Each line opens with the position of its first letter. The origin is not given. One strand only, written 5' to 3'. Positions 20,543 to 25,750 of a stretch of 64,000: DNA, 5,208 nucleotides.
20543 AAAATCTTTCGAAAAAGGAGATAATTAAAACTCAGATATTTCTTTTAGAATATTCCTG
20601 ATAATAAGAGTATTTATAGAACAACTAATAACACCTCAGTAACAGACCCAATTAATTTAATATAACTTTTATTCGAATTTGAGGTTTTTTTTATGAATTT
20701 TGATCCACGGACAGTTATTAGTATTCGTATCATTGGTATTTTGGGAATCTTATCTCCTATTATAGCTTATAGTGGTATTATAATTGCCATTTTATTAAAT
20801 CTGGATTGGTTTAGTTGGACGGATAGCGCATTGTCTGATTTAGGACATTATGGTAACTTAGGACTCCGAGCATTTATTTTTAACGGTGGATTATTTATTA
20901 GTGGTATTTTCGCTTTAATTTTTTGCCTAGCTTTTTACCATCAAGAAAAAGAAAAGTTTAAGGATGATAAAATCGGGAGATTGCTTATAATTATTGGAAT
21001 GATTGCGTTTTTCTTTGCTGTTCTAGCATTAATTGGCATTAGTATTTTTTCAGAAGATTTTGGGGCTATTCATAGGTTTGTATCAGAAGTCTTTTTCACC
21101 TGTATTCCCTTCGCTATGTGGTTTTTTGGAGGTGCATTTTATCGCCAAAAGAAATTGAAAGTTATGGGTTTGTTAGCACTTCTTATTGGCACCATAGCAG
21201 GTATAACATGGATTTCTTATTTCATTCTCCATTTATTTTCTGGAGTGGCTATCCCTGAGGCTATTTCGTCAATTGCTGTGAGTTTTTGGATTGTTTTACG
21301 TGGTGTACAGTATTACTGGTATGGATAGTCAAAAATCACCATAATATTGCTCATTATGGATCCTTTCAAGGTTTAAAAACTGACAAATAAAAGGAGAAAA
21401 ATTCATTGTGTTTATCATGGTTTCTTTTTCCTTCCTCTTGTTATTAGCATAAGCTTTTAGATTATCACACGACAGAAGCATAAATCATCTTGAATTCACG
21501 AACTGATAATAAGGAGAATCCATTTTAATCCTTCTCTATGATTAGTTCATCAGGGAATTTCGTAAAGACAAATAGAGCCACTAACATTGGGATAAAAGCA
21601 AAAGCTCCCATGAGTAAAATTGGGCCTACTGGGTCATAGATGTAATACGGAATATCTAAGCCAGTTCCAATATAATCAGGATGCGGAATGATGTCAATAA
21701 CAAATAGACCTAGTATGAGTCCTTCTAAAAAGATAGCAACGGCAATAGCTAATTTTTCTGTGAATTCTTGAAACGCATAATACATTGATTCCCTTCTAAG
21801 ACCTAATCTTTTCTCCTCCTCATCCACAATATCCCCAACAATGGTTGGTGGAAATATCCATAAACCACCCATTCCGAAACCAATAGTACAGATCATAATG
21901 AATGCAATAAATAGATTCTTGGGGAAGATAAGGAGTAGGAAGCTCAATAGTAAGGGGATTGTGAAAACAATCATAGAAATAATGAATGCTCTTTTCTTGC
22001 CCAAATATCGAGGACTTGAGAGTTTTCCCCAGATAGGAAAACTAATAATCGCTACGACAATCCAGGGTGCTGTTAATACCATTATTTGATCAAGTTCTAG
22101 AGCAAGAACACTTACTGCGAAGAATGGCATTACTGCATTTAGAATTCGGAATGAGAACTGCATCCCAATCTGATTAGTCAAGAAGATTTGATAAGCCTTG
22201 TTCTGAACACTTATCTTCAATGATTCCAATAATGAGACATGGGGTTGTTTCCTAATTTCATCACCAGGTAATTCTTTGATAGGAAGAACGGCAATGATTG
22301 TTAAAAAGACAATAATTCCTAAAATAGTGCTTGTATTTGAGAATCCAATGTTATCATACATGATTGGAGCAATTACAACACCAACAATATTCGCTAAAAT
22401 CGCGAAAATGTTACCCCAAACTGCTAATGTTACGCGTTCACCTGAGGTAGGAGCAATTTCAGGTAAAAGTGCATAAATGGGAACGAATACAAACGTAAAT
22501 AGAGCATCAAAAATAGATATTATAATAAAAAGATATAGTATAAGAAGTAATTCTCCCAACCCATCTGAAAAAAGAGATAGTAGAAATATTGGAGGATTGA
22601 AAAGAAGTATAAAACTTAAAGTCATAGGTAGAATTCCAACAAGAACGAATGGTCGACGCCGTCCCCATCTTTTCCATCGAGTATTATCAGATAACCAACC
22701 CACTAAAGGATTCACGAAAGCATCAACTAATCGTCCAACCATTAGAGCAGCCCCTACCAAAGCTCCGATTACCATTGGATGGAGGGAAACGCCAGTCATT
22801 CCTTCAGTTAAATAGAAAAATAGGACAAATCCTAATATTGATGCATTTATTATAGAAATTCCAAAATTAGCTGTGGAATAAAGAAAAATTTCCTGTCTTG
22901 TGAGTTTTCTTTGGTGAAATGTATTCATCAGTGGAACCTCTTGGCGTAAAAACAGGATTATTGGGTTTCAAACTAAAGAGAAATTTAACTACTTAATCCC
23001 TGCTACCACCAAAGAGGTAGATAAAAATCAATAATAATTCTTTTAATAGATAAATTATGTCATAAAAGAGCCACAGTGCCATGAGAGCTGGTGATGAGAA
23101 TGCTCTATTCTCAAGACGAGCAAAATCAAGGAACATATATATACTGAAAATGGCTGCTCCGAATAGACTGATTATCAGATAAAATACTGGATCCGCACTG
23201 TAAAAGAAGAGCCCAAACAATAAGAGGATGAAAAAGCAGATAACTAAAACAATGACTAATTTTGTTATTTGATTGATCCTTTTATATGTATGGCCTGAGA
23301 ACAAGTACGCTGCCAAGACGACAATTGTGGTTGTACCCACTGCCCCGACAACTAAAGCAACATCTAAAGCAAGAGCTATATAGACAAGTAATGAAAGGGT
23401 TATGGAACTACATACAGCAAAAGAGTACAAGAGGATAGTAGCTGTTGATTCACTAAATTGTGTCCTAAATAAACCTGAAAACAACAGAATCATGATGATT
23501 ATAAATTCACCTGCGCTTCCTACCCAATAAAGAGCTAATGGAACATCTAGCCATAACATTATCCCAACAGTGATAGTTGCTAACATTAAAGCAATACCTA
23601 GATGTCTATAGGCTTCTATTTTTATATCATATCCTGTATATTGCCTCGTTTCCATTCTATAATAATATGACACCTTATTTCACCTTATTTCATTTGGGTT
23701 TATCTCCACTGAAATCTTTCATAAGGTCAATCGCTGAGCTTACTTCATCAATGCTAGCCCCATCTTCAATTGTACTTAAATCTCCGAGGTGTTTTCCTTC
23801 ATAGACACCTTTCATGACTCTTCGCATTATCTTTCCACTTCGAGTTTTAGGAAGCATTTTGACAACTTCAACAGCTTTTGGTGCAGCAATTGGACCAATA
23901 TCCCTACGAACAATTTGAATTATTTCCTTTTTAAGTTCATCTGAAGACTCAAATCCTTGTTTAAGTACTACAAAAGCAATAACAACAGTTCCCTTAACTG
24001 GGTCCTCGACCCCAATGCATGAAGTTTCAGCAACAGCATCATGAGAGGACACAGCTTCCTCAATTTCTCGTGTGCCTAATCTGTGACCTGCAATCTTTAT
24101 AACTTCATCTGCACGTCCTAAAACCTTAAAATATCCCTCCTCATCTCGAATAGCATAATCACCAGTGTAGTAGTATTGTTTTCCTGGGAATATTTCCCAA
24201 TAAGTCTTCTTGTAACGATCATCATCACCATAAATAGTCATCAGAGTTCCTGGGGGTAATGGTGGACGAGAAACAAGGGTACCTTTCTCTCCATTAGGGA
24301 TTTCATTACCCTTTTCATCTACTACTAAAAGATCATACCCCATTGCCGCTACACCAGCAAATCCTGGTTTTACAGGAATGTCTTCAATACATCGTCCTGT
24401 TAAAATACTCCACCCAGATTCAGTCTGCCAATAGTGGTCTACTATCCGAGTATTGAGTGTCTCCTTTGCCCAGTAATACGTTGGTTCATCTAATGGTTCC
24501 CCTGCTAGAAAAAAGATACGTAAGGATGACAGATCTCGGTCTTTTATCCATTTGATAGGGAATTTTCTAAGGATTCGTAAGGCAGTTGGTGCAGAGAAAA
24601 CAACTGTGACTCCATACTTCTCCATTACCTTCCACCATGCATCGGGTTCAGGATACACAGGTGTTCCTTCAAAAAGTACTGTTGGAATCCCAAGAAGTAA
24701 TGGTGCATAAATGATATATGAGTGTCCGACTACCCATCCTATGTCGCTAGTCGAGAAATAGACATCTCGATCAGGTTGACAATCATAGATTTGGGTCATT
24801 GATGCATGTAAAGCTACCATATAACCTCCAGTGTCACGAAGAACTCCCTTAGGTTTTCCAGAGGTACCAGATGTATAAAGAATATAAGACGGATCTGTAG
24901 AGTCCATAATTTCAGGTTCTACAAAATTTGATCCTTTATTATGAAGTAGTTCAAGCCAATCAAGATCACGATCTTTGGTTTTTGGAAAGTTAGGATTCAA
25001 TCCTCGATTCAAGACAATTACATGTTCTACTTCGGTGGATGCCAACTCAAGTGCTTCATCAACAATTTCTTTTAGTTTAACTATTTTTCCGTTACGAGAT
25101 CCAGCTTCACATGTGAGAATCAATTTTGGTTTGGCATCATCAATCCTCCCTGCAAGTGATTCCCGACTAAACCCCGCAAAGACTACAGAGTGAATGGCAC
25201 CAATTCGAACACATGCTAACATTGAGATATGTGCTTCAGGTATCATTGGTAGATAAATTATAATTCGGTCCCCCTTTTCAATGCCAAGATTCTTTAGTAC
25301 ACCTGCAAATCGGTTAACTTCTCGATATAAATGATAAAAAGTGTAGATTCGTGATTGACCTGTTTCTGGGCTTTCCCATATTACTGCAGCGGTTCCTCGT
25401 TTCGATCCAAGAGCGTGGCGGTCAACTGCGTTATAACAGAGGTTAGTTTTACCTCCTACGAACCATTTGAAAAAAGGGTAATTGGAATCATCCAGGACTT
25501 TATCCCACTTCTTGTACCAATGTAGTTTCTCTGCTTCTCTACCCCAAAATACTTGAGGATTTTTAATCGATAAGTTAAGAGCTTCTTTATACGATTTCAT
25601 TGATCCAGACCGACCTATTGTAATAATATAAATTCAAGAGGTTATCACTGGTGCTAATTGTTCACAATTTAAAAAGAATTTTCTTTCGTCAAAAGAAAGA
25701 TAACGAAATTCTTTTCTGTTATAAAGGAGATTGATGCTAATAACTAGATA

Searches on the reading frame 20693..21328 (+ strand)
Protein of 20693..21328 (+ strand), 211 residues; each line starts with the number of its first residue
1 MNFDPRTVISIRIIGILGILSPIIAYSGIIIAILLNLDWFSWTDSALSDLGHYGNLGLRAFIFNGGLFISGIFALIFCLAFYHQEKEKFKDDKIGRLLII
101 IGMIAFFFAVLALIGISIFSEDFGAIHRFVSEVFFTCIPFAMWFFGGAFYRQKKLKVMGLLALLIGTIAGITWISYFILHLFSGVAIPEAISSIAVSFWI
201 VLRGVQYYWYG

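Call 8: search_protein_families(library=pfam, proteins=[window:20693-21328:+], max_evalue=0.1)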
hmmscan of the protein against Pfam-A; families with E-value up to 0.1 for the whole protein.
window:20693-21328:+ (211 aa): 4 families
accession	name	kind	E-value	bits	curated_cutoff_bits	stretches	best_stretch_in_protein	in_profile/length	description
PF06197.19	DUF998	-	1.2e-22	80.9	30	1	20-204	2-182/184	Protein of unknown function (DUF998)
PF23778.1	Phage_holin_2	-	0.00012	22.7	32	1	68-153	5-86/92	Putative phage holin family 2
PF10277.15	Frag1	-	0.001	19.1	30.3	1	54-201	48-202/220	Frag1/DRAM/Sfk1 family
PF12794.12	MscS_TM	-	0.015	14.6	28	1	71-112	132-173/339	Mechanosensitive ion channel inner membrane domain 1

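Call 83: search_protein_families(library=padloc, proteins=[window:20693-21328:+], max_evalue=0.01)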
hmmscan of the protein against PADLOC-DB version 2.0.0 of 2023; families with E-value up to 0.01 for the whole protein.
window:20693-21328:+ (211 aa): 0 families

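Call 84: search_protein_families(library=phrogs, proteins=[window:20693-21328:+], max_evalue=0.01)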
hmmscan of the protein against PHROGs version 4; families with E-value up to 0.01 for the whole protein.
window:20693-21328:+ (211 aa): 0 families

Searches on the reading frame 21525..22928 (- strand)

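Call 8: search_protein_families(library=pfam, proteins=[window:21525-22928:-], max_evalue=0.1)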
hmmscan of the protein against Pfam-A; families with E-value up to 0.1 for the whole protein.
window:21525-22928:- (467 aa): 2 families
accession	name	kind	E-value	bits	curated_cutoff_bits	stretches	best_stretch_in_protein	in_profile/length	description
PF13347.12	MFS_2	-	1.6e-54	185.5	27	1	22-409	7-384/427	MFS/sugar transport protein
PF07690.21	MFS_1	-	1.2e-20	74.2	33.4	1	36-372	6-327/347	Major Facilitator Superfamily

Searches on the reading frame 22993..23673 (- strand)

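Call 47: search_protein_families(library=pfam, proteins=[window:22993-23673:-], max_evalue=0.0001)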
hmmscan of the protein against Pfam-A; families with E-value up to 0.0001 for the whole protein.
window:22993-23673:- (226 aa): 1 family
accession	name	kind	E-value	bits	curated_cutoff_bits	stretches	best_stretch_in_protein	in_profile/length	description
PF01027.25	Bax1-I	-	6.3e-16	59.2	34.1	1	21-217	7-207/207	Inhibitor of apoptosis-promoting Bax1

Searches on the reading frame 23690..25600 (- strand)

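Call 47: search_protein_families(library=pfam, proteins=[window:23690-25600:-], max_evalue=0.0001)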
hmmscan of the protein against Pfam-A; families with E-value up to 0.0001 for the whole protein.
window:23690-25600:- (636 aa): 3 families
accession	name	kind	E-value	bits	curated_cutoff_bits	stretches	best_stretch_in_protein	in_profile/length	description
PF00501.34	AMP-binding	-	3.7e-76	256.8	29.9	1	67-447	8-377/384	AMP-binding enzyme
PF13193.12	AMP-binding_C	-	4.5e-26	92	24.5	1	512-590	1-76/76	AMP-binding enzyme C-terminal domain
PF16177.11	ACAS_N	-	8.5e-23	80.4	27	1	4-58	1-55/55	Acetyl-coenzyme A synthetase N-terminus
